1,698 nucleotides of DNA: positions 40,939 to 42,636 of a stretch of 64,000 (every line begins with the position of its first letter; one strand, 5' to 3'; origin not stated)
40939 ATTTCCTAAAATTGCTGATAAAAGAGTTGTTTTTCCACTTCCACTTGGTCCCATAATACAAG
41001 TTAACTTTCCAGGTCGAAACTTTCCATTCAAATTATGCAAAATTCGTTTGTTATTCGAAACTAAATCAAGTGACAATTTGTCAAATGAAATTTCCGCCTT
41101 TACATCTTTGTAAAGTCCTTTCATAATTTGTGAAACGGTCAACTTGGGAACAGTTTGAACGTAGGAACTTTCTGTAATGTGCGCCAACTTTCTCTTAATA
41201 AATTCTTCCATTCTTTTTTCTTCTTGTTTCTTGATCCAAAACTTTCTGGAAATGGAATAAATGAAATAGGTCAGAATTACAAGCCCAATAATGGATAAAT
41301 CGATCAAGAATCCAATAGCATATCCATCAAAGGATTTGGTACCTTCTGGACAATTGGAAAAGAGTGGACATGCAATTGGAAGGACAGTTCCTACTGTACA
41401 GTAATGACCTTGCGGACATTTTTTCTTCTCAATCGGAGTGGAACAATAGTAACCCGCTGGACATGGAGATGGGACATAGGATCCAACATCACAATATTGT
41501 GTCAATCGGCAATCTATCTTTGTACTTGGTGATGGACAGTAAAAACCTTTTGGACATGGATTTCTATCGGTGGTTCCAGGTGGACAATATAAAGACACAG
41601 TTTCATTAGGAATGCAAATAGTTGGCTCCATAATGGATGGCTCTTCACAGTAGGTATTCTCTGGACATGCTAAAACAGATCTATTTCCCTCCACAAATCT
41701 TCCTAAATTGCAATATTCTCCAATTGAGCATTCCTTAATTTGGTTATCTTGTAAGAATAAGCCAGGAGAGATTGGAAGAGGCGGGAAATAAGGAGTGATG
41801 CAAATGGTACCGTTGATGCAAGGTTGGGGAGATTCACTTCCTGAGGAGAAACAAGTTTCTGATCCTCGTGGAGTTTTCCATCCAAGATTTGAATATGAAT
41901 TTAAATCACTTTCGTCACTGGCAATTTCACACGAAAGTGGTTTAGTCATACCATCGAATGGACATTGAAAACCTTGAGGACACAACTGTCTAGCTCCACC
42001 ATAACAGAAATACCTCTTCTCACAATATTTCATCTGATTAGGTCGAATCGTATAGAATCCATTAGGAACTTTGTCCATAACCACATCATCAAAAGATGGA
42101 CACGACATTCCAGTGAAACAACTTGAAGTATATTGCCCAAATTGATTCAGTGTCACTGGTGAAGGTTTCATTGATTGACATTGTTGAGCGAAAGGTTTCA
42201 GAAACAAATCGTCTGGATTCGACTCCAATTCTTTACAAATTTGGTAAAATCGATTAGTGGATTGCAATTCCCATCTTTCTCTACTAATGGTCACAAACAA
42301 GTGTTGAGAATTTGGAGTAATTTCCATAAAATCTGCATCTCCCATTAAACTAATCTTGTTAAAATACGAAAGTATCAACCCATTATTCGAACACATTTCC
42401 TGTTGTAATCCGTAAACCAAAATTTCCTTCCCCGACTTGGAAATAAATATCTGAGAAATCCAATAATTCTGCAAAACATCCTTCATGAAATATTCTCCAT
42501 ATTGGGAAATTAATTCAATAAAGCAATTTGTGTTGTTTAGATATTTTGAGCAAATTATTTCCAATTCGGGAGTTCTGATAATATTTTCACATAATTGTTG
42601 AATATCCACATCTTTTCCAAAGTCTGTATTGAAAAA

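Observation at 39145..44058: Receptor-like ABCG half-transporter: signal peptide plus about 880-aa Cys-rich ectodomain plus extra TM helix fused upstream of NBD-TMD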

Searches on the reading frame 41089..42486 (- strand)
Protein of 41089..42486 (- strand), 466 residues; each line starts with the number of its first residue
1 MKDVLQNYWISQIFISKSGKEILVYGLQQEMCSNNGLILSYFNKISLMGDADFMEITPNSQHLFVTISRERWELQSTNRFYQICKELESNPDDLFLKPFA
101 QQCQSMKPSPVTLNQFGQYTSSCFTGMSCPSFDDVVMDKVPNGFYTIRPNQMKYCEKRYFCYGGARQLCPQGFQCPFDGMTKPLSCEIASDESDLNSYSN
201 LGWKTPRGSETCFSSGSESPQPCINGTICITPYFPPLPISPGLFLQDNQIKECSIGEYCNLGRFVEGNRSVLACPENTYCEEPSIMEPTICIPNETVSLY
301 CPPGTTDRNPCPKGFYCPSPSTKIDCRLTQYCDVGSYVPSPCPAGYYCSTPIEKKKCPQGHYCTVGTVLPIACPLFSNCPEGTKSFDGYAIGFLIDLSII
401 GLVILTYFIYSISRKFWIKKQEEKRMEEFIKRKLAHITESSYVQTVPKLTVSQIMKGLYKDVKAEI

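Call 29: find_homologous_proteins(query=A1, max_evalue=1e-10)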
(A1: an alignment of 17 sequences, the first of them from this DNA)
Query A1 (17 sequences) (466 aa, profile of the alignment): 76 proteins with E <= 1e-10 among 1936 candidates.
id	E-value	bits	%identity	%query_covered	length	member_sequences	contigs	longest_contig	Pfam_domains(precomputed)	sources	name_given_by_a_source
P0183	8.2e-89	317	40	29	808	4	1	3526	-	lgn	-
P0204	1.2e-69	253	26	74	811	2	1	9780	-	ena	-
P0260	9.6e-46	175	25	48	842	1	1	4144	-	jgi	jgi:hypothetical protein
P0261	1.2e-44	171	29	53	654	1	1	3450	PF07699.20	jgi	-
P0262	2.3e-43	167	32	28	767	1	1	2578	-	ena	-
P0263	5.9e-42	162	29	44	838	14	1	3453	-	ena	-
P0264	1.3e-36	145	27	54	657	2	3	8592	PF07699.20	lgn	-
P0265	9.0e-35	139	25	44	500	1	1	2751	-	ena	-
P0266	1.0e-34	138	33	24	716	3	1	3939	PF07699.20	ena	-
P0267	1.5e-33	135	27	49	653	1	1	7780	-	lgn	-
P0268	1.9e-33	134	27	27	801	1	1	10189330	PF07699.20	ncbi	ncbi:uncharacterized protein PRD47_016773 [Ara ararauna]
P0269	1.0e-32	132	31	17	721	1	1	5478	PF07699.20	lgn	-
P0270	1.2e-32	132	29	32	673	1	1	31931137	PF07699.20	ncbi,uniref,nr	ncbi:multiple epidermal growth factor-like domains protein 11 [Pristis pectinata]|uniref:multiple ep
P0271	1.7e-32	131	28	52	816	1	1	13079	-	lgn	-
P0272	2.4e-32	131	27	26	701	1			PF07562.21,PF07699.20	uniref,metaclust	uniref:Tyrosine-protein kinase ephrin type A/B receptor-like domain-containing protein n=1 Tax=Lepis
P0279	1.9e-28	118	27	54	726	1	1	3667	PF07699.20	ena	-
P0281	5.3e-27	113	30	46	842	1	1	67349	PF07699.20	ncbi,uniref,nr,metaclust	ncbi:hypothetical protein Z043_109635 [Scleropages formosus]|uniref:Tyrosine-protein kinase ephrin t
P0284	2.3e-26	111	26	61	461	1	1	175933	PF07699.20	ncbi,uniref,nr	ncbi:hypothetical protein EB796_010068 [Bugula neritina]|uniref:Tyrosine-protein kinase ephrin type 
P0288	7.0e-26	109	26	49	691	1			PF07699.20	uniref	uniref:Uncharacterized protein n=1 Tax=Knipowitschia caucasica TaxID=637954 RepID=A0AAV2J154_KNICA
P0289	1.2e-25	109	28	46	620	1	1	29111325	PF07699.20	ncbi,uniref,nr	ncbi:multiple epidermal growth factor-like domains protein 6 [Pseudoliparis swirei]|uniref:multiple 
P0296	1.7e-21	95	32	24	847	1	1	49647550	PF07699.20,PF26010.1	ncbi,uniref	ncbi:uncharacterized protein LOC134340877 [Mobula hypostoma]|uniref:uncharacterized protein LOC13434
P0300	1.3e-19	89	26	47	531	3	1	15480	PF07699.20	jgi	jgi:hypothetical protein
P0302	2.1e-19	88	25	44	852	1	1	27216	PF07699.20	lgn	-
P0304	7.0e-19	86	26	43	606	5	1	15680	PF01833.31,PF07699.20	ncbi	ncbi:unnamed protein product, partial [Laminaria digitata]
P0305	9.6e-19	86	25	61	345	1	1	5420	PF07699.20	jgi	jgi:hypothetical protein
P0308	1.5e-17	82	25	58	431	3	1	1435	PF07699.20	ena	-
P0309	3.8e-17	80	28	46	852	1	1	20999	PF07699.20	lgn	-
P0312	1.8e-16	78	35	16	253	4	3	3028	PF07699.20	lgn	-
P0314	3.3e-16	77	28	48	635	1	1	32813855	PF07699.20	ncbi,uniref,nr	ncbi:hypothetical protein E3U43_011414 [Larimichthys crocea]|uniref:Uncharacterized protein n=1 Tax=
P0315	3.5e-16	77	25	46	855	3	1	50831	PF07699.20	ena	-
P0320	1.2e-14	72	30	40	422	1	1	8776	PF07699.20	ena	-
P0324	6.7e-14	70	24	63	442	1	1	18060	PF07699.20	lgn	-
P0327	1.6e-13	69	24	52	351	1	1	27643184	PF07699.20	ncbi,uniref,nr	ncbi:hypothetical protein E1301_Tti007791 [Triplophysa tibetana]|uniref:Uncharacterized protein n=1 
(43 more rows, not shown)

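Call 41: predict_structure(alignment_id=A1)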
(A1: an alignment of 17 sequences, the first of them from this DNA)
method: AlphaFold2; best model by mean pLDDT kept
length: 466 residues; sequences in the alignment: 17
mean_pLDDT: 80.5   pTM: 0.51
mean pLDDT of the five models: 80.5, 76.5, 75.9, 75.2, 72.5
residues with pLDDT >= 90: 157; 70-90: 220; 50-70: 46; < 50: 43
segments of 3 or more residues with pLDDT < 50: 1-8, 194-199, 202-206, 434-449, 458-461
pLDDT, mean of each block of 10 residues (from residue 1): 47 85 85 75 89 89 91 90 93 90 82 89 84 85 87 92 90 89 76 48 55 84 82 81 83 87 77 89 87 86 92 94 93 93 93 93 93 83 76 77 86 76 66 47 38 52 47
secondary structure, 60 per line:
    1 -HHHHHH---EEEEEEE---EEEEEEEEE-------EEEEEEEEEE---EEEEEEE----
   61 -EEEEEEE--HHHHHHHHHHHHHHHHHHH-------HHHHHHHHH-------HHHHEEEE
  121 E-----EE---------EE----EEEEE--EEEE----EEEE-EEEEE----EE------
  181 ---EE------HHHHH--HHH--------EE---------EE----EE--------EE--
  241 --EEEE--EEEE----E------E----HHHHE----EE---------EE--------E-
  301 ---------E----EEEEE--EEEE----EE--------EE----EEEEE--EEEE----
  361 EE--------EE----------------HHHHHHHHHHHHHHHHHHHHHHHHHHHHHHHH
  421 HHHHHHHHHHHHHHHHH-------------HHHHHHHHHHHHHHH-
elements in order: H2-7 E11-17 E21-29 E37-46 E50-56 E62-68 H71-89 H97-105 H113-116 E117-121 E144-148 E151-154 E159-162 E164-168 H192-196 E243-246 E249-252 H269-272 E315-319 E322-325 E346-350 E353-356 H389-437 H451-465

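Call 45: fold_search(model_id=the predicted structure, library=pdb)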
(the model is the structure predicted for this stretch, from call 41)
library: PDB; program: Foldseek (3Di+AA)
matches with E <= 10: 739; with E <= 0.001: 7
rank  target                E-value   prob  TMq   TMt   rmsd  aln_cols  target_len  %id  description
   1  9b4h_A                2.4e-06  1.00  0.32  0.10   7.6       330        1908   14  Chlamydomonas reinhardtii mastigoneme filament (released 2024-04-10)
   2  8wa2_A                3.4e-06  1.00  0.18  0.06  16.6       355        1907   15  cryo-EM structure of native mastigonemes isolated from Chlamydomonas reinhardtii at 3.0 angstrom resolution (released 2024-04-10)
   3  8wa2_E                6.9e-06  1.00  0.25  0.10  13.7       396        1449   15  cryo-EM structure of native mastigonemes isolated from Chlamydomonas reinhardtii at 3.0 angstrom resolution (released 2024-04-10)
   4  8wa2_F                9.7e-06  1.00  0.25  0.11  14.2       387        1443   15  cryo-EM structure of native mastigonemes isolated from Chlamydomonas reinhardtii at 3.0 angstrom resolution (released 2024-04-10)
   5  8wa2_D                2.0e-05  0.99  0.16  0.07  21.2       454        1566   11  cryo-EM structure of native mastigonemes isolated from Chlamydomonas reinhardtii at 3.0 angstrom resolution (released 2024-04-10)
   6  8tx1                  2.1e-05  1.00  0.24  0.08  14.2       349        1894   17  Characterization of the Chlamydomonas Flagellar Mastigoneme Filament Structure at 3.6A (released 2023-10-25)
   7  8wa2_C                2.1e-05  0.98  0.16  0.08  23.5       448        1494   13  cryo-EM structure of native mastigonemes isolated from Chlamydomonas reinhardtii at 3.0 angstrom resolution (released 2024-04-10)
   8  1ri6                  4.2e-02  1.00  0.11  0.15   3.0        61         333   20  Structure of a putative isomerase from E. coli (released 2003-11-25)
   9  9qzc_i                8.2e-02  1.00  0.10  0.10   3.6        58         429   31  Proximal A-C linker of Tetrahymena centriole, one repeating unit (released 2025-09-17)
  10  6nau_A                8.2e-02  0.99  0.11  0.15   3.2        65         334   22  1.55 Angstrom Resolution Crystal Structure of 6-phosphogluconolactonase from Klebsiella pneumoniae (released 2018-12-19)
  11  9rsd_7                9.2e-02  0.80  0.08  0.10   7.9        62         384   11  Ternary complex of a charged molecular glue degrader ZZ1-SO2H, BRD4(BD1) neosubstrate, and the CTLH E3 ligase receptor (released 2026-04-08)
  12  8qbn_W                1.4e-01  0.51  0.08  0.09   8.9        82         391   10  Structure of the non-canonical CTLH E3 substrate receptor WDR26 bound to YPEL5 (released 2024-05-15)
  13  9rsc_W                1.6e-01  0.60  0.08  0.10  10.7        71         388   11  Ternary complex of an improved charged molecular glue degrader ZZ2-SO2H, BRD4(BD1) neosubstrate, and the CTLH E3 ligas (released 2026-04-08)
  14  8qe8_A                1.7e-01  0.63  0.08  0.10   8.0        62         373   11  Structure of the non-canonical CTLH E3 substrate receptor WDR26 bound to NMNAT1 substrate (released 2024-05-15)
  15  9vql_B                1.8e-01  0.25  0.09  0.06  15.7       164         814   15  Cryo-EM structure of the dimeric Elapor1 mutant (released 2025-07-23)
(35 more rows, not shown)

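Call 64: search_protein_families(library=pfam, alignment_id=A1, max_evalue=0.1)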
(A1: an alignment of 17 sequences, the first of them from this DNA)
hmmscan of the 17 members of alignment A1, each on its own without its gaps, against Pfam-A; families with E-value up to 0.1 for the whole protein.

A. member 1, seq(466 aa): 0 families

B. families by the number of members that match (of 17 scanned): 4 families
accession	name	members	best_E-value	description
PF04144.18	SCAMP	1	0.014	SCAMP family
PF06143.16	Baculo_11_kDa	1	0.043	Baculovirus 11 kDa family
PF15820.10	ECSCR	1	0.044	Endothelial cell-specific chemotaxis regulator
PF15086.11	UPF0542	1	0.066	Uncharacterised protein family UPF0542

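Call 65: search_protein_families(library=pfam, proteins=[P0284, P0272, P0281, P0270, P0261], max_evalue=0.001)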
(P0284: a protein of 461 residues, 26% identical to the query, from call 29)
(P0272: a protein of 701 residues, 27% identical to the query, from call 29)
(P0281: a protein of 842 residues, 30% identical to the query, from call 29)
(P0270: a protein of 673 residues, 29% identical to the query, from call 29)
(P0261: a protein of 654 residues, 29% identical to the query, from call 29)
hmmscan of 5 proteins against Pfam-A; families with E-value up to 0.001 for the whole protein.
P0284 (461 aa): 1 family
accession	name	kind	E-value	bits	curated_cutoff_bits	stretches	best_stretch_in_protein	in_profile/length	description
PF07699.19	Ephrin_rec_like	-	7.9e-06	26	23.1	1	137-175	1-39/48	Tyrosine-protein kinase ephrin type A/B receptor-like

P0272 (701 aa): 2 families
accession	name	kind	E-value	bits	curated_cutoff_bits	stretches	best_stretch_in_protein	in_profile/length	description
PF07699.19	Ephrin_rec_like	-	6.6e-14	51.9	23.1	1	394-441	1-48/48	Tyrosine-protein kinase ephrin type A/B receptor-like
PF07562.20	NCD3G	-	1.1e-06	28.9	38.9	0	598-637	9-53/54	Nine Cysteines Domain of family 3 GPCR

P0281 (842 aa): 1 family
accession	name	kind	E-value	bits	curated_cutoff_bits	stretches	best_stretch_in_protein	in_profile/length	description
PF07699.19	Ephrin_rec_like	-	1.2e-06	28.6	23.1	1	709-743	1-35/48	Tyrosine-protein kinase ephrin type A/B receptor-like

P0270 (673 aa): 1 family
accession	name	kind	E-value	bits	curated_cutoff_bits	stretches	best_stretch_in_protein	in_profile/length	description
PF07699.19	Ephrin_rec_like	-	1.6e-09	37.9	23.1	0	572-609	12-46/48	Tyrosine-protein kinase ephrin type A/B receptor-like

P0261 (654 aa): 1 family
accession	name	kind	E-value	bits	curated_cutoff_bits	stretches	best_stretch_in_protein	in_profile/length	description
PF07699.19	Ephrin_rec_like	-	1e-08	35.2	23.1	2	517-551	1-35/48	Tyrosine-protein kinase ephrin type A/B receptor-like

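Call 76: search_solved_structures(query=A1, max_evalue=0.01)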
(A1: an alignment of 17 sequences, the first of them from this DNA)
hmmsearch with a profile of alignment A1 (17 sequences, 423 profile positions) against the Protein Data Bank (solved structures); distinct sequences matched with E-value up to 0.01: 0.
